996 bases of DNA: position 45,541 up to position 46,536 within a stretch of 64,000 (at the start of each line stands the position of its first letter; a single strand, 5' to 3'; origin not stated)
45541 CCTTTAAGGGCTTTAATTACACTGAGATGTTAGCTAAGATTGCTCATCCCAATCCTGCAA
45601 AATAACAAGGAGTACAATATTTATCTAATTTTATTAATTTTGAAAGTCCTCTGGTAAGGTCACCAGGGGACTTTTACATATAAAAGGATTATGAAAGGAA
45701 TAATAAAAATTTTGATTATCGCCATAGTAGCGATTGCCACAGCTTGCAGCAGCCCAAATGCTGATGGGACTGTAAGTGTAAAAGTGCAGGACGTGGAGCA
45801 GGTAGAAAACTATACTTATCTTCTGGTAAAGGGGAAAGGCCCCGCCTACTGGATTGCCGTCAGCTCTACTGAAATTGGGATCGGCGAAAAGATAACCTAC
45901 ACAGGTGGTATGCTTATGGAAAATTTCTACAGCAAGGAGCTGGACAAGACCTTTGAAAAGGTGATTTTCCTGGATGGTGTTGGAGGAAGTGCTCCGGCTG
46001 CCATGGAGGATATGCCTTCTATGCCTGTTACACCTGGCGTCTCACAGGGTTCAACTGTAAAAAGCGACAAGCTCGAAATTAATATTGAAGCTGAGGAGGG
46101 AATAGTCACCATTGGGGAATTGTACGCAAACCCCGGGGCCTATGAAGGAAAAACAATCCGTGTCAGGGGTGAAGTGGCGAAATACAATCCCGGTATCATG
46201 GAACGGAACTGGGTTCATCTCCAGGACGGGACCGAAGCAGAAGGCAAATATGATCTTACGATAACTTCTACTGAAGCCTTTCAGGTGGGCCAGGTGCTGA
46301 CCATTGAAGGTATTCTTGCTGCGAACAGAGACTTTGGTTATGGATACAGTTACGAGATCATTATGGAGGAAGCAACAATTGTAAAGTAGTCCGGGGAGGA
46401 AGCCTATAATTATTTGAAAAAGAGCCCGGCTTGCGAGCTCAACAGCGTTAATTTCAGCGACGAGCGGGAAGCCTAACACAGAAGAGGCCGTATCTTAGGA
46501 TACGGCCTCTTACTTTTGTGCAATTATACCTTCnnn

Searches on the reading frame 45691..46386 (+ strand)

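Call 4: search_protein_families(library=pfam, proteins=[window:45691-46386:+], max_evalue=0.1)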
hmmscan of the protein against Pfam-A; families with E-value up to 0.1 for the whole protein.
window:45691-46386:+ (232 aa): 4 families
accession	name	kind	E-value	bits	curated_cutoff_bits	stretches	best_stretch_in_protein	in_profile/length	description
PF21537.2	DUF1980_C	-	0.017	15.2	25.9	1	125-165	19-59/141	DUF1980 C-terminal domain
PF24052.1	Phage_lipoprotein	-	0.02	15.3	27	1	1-35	1-37/80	Phage lipoprotein family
PF19135.5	DUF5818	-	0.058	13.4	27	0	146-170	27-49/57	Protein of unknown function (DUF5818)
PF13457.12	GW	-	0.063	14.4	21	0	29-57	43-72/76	GW (Gly-Tryp) dipeptide domain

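Call 5: search_protein_families(library=ncbifam, proteins=[window:45691-46386:+], max_evalue=0.1)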
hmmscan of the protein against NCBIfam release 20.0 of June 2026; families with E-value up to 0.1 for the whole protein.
window:45691-46386:+ (232 aa): 2 families
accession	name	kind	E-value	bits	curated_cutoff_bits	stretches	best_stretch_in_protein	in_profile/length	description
TIGR03943.1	TIGR03943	equivalog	0.013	14.8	88.8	1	113-164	94-143/221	TIGR03943 family putative permease subunit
NF007766.0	PRK10449.1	equivalog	0.054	13.2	168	0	1-75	1-67/140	heat shock protein HslJ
